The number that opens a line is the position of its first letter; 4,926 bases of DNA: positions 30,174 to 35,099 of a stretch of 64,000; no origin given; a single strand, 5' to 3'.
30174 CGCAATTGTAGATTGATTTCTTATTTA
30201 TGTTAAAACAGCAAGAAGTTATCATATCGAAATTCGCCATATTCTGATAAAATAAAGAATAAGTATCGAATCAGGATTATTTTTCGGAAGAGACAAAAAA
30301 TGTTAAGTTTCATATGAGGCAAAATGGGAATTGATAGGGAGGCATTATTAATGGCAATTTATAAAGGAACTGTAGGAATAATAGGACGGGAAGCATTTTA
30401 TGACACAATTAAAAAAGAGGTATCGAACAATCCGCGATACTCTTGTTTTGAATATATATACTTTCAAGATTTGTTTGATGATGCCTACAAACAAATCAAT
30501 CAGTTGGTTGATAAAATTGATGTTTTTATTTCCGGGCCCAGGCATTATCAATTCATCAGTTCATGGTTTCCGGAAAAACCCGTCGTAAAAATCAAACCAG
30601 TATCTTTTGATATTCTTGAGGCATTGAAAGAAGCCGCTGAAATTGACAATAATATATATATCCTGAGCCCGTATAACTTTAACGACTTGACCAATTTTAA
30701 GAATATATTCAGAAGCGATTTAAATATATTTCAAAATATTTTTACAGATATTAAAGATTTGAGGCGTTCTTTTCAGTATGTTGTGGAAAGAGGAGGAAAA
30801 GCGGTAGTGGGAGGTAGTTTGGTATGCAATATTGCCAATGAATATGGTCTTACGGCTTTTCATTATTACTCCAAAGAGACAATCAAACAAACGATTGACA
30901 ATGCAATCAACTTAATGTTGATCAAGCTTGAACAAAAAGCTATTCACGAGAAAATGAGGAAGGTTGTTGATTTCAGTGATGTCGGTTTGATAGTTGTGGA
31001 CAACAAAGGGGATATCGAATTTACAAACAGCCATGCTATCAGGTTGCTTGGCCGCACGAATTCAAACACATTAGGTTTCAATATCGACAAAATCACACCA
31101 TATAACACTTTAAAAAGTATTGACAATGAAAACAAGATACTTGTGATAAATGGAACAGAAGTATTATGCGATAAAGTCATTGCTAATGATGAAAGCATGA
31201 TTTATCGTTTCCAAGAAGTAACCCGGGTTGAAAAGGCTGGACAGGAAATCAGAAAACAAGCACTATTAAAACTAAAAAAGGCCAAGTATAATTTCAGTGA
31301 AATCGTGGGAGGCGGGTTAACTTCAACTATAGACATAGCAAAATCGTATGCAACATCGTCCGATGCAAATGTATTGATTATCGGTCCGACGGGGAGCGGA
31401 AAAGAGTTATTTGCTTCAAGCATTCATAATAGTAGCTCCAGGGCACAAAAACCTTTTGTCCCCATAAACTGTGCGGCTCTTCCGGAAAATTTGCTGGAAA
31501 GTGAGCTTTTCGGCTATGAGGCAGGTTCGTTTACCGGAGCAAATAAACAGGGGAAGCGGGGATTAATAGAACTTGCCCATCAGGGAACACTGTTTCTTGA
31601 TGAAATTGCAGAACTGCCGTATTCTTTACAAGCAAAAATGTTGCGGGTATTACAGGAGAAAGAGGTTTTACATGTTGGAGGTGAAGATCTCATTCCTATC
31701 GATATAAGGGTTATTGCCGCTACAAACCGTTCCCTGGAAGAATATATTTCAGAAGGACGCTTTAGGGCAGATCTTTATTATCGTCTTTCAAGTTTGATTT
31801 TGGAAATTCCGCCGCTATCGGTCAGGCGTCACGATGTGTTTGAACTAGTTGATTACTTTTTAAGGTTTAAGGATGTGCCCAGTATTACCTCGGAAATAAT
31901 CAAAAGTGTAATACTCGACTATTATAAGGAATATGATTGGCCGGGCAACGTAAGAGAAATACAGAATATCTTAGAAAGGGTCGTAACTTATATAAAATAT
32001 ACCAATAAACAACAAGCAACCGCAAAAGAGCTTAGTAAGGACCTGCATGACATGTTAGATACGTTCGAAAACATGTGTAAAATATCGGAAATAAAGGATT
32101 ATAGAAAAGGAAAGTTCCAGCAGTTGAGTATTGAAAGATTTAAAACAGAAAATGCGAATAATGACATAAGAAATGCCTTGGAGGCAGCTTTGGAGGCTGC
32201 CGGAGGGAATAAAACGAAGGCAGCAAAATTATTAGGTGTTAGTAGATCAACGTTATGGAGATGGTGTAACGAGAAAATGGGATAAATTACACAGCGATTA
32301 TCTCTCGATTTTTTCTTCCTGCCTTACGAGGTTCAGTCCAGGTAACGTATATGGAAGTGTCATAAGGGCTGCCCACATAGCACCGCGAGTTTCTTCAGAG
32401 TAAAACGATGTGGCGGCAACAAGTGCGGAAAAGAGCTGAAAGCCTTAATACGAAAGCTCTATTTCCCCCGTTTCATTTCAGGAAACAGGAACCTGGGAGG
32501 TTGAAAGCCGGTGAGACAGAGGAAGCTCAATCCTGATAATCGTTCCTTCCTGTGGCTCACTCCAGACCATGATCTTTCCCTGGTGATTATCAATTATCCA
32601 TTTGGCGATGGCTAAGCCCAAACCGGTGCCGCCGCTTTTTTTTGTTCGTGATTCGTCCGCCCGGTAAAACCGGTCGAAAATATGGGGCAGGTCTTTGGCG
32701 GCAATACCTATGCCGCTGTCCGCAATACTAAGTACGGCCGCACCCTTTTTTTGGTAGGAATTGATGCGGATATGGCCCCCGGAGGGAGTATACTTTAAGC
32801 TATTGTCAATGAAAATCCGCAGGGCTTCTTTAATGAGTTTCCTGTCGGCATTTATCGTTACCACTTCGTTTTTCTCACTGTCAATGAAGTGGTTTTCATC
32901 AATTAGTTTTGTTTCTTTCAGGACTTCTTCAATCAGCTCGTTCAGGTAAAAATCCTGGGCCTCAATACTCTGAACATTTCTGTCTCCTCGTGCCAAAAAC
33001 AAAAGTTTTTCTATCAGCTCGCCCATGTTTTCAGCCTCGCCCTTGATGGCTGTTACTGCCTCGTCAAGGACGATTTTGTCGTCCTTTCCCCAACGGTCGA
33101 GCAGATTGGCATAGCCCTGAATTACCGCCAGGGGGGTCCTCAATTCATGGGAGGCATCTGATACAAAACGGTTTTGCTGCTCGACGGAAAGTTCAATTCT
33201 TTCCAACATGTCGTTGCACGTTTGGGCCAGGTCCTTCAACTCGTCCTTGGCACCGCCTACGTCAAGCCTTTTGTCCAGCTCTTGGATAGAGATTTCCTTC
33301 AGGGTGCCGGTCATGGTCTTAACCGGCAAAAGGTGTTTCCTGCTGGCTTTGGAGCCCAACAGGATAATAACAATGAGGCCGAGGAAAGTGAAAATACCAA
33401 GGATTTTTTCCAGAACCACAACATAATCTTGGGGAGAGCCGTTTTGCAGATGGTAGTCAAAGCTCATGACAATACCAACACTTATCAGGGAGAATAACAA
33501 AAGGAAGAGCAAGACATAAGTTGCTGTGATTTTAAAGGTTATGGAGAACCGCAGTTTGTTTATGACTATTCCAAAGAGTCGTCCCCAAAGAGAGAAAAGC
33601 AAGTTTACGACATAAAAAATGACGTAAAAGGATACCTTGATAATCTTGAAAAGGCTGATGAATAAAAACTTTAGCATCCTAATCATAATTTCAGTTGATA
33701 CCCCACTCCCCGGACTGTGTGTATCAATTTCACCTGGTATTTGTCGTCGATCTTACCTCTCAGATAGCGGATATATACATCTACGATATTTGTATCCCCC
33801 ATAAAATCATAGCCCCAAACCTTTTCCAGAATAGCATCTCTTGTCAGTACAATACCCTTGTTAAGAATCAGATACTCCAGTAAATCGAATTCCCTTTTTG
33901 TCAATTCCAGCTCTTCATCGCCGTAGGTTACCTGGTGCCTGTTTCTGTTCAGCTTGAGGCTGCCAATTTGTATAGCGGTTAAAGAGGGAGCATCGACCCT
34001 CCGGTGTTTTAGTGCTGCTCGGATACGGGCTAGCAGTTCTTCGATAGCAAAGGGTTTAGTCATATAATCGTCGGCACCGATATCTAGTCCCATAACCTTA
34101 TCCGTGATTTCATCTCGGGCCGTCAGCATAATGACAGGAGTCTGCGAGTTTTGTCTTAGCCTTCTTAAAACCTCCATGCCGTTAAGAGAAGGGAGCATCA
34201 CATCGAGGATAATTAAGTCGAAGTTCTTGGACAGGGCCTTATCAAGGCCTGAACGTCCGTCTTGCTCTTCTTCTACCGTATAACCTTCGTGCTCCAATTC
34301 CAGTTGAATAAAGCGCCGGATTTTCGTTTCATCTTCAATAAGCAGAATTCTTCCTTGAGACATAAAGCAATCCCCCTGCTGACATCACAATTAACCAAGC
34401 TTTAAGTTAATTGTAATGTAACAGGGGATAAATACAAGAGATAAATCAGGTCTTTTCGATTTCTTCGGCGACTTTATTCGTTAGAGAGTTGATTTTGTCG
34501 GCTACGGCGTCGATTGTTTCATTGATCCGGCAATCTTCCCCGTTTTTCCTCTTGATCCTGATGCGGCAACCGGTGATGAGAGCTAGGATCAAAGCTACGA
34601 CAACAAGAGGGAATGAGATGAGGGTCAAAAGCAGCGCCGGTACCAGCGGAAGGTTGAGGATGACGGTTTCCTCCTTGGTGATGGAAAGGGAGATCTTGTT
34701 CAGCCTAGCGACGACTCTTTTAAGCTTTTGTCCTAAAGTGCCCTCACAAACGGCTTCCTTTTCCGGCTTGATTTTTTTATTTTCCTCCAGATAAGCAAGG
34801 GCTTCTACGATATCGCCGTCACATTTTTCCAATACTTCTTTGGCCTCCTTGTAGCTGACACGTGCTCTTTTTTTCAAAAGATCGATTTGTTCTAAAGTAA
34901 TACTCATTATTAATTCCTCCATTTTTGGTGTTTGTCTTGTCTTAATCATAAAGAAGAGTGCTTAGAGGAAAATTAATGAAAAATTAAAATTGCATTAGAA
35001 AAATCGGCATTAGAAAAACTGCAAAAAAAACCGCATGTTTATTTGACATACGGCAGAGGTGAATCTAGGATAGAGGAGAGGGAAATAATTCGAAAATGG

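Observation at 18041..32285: Sigma-54/PrpR-like-controlled island: 2x MmgE/PrpD, LeuCD-type hydro-lyase, TRAP, LarA-like epimerase, HD, DUF1847 and IDH; candidate uncharacterised hydroxy-/tricarboxylate pathway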

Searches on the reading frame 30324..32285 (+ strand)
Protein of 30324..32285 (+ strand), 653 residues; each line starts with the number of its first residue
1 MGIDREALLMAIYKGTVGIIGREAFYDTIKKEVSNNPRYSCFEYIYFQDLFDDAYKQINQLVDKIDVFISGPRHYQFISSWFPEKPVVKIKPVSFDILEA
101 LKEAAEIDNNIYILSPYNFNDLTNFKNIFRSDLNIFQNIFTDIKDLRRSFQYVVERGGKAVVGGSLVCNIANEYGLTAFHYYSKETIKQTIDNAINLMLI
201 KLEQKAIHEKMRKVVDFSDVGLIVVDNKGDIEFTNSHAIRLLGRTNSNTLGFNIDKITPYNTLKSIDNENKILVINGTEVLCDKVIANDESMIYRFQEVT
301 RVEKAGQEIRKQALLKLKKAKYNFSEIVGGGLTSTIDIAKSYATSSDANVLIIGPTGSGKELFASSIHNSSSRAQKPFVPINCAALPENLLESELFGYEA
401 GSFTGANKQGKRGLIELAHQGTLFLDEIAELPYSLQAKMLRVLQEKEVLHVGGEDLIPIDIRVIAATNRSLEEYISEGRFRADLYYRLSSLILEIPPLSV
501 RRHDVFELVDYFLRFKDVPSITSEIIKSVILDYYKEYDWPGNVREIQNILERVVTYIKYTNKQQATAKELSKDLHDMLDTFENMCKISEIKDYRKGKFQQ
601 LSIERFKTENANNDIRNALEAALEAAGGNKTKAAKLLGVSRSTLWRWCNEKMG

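Call 5: search_protein_families(library=pfam, proteins=[window:30324-32285:+])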
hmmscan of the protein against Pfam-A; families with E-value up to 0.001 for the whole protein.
window:30324-32285:+ (653 aa): 12 families
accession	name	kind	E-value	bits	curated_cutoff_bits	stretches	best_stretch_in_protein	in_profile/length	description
PF00158.32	Sigma54_activat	-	5e-65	218.7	20.2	1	337-491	13-165/168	Sigma-54 interaction domain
PF06506.16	PrpR_N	-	2.2e-23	83.1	29.1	1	50-198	13-161/167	Propionate catabolism activator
PF14532.12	Sigma54_activ_2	-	1.9e-21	77.2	25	1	343-498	17-138/138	Sigma-54 interaction domain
PF02954.25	HTH_8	-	5.3e-12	45.7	22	1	616-646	7-37/42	Bacterial regulatory protein, Fis family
PF25601.1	AAA_lid_14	-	2.3e-10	40.6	27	1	501-576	3-76/87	AAA+ ATPase lid domain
PF01078.27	Mg_chelatase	-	2.4e-08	34.1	20.3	1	402-469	89-158/207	Magnesium chelatase, subunit ChlI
PF07728.20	AAA_5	-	1.7e-06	28.6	22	1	349-469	1-123/139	AAA domain (dynein-related subfamily)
PF00004.35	AAA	-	3e-05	24.9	21.2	1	350-480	1-123/131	ATPase family associated with various cellular activities (AAA)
PF13384.12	HTH_23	-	4.2e-05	23.7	24.6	1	618-647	7-37/50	Homeodomain-like domain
PF13188.13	PAS_8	-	0.00013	22.2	21.8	1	209-255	1-48/65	PAS domain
PF07724.20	AAA_2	-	0.00019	21.9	27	1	348-476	4-132/166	AAA domain (Cdc48 subfamily)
PF12728.13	HTH_17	-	0.00053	20.6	27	0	633-651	7-25/51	Helix-turn-helix domain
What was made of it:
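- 30324..32285 (+): Sigma-54 enhancer-binding protein with PrpR_N sensor, PAS, AAA+ (GSFTGA) and Fis-type HTH domains. It is PrpR-like but not PrpR. Call 5: domains.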

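Call 92: search_protein_families(library=ncbifam, proteins=[window:30324-32285:+], max_evalue=1e-60)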
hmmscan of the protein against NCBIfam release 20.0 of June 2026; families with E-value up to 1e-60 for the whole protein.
window:30324-32285:+ (653 aa): 20 families
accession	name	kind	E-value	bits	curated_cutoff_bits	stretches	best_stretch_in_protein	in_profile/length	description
TIGR02329.1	propionate_PrpR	equivalog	6.6e-112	374.8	499.2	1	50-649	38-525/526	propionate catabolism operon regulatory protein PrpR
NF011953.0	PRK15424.1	equivalog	3.5e-106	355.9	703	1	316-650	210-533/538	propionate catabolism operon regulatory protein PrpR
NF041552.1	TF_PrdR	equivalog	9.1e-97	324.7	795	1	207-645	132-570/577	sigma-54 dependent transcriptional regulator PrdR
TIGR01817.1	nifA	equivalog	3.5e-87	293.4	528.85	1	267-640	139-516/534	nif-specific transcriptional activator NifA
NF003451.0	PRK05022.1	equivalog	4.2e-84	283.1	476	1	297-647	163-504/512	nitric oxide reductase transcriptional regulator NorR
TIGR01818.1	ntrC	equivalog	1e-80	271.8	558.6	1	299-647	107-459/463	nitrogen regulation protein NR(I)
NF038308.1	RNA_repair_RtcR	equivalog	1.4e-80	271.7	650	1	179-645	47-505/530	RNA repair transcriptional activator RtcR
TIGR02915.1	PEP_resp_reg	equivalog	3.7e-80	270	502.6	1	344-646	159-437/445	PEP-CTERM-box response regulator transcription factor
NF008469.0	PRK11361.1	equivalog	4.1e-79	266.4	714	1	320-644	138-447/461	acetoacetate metabolism transcriptional regulator AtoC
NF050807.1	TransRegFlbDCaul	equivalog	4e-72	243.5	750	1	335-645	130-432/454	sigma-54-dependent transcriptional regulator FlbD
NF041906.1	V4R_TF_MobR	exception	6.6e-72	242.7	999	1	312-644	219-537/544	phenol degradation transcriptional regulator MobR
NF041946.1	LuxO_transreg_Vib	equivalog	1.3e-69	235.2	800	1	340-647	149-456/463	quorum-sensing sigma-54 dependent transcriptional regulator LuxO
NF049963.1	RespRegFlgRCampy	domain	2.5e-68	230.9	750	1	310-555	122-365/429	fla regulon two-component system response regulator FlgR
TIGR02974.1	phageshock_pspF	equivalog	4.3e-68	230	443.55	1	344-642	19-327/336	phage shock protein operon transcriptional activator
NF007689.0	PRK10365.1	equivalog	8.1e-68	229.2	760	1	343-557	158-372/441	sigma-54-dependent response regulator transcription factor ZraR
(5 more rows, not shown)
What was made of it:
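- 30324..32285 (+): Call 92: best model is PrpR TIGR02329, 375 bits against a cut-off of 499.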

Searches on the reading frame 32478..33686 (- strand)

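Call 5: search_protein_families(library=pfam, proteins=[window:32478-33686:-])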
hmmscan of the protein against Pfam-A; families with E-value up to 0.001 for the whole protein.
window:32478-33686:- (402 aa): 3 families
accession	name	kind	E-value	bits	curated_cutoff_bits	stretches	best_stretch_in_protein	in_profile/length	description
PF02518.31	HATPase_c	-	1.9e-26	93.1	26.4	1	281-391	2-110/111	Histidine kinase-, DNA gyrase B-, and HSP90-like ATPase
PF00512.31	HisKA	-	3.6e-18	65.8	26.9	1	170-235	1-64/66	His Kinase A (phospho-acceptor) domain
PF00672.30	HAMP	-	4.1e-05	24.2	25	1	115-165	3-52/53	HAMP domain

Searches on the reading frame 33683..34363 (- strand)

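Call 5: search_protein_families(library=pfam, proteins=[window:33683-34363:-])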
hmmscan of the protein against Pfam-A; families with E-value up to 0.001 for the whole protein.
window:33683-34363:- (226 aa): 2 families
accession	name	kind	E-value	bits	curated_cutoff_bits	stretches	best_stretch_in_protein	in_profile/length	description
PF00072.30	Response_reg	-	9.8e-31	106.7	30.2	1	6-115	1-111/111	Response regulator receiver domain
PF00486.34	Trans_reg_C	-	3.5e-29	101.1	26.2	1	150-224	2-77/77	Transcriptional regulatory protein, C terminal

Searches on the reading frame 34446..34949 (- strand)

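Call 5: search_protein_families(library=pfam, proteins=[window:34446-34949:-])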
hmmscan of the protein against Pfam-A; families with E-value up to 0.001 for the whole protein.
window:34446-34949:- (167 aa): 2 families
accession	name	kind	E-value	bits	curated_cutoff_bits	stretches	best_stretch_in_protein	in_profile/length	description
PF14242.11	DUF4342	-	4.5e-11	43.1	25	1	59-134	2-81/81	Domain of unknown function (DUF4342)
PF19026.7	UBA_HYPK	-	0.00096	18.9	27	0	20-54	6-40/41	HYPK UBA domain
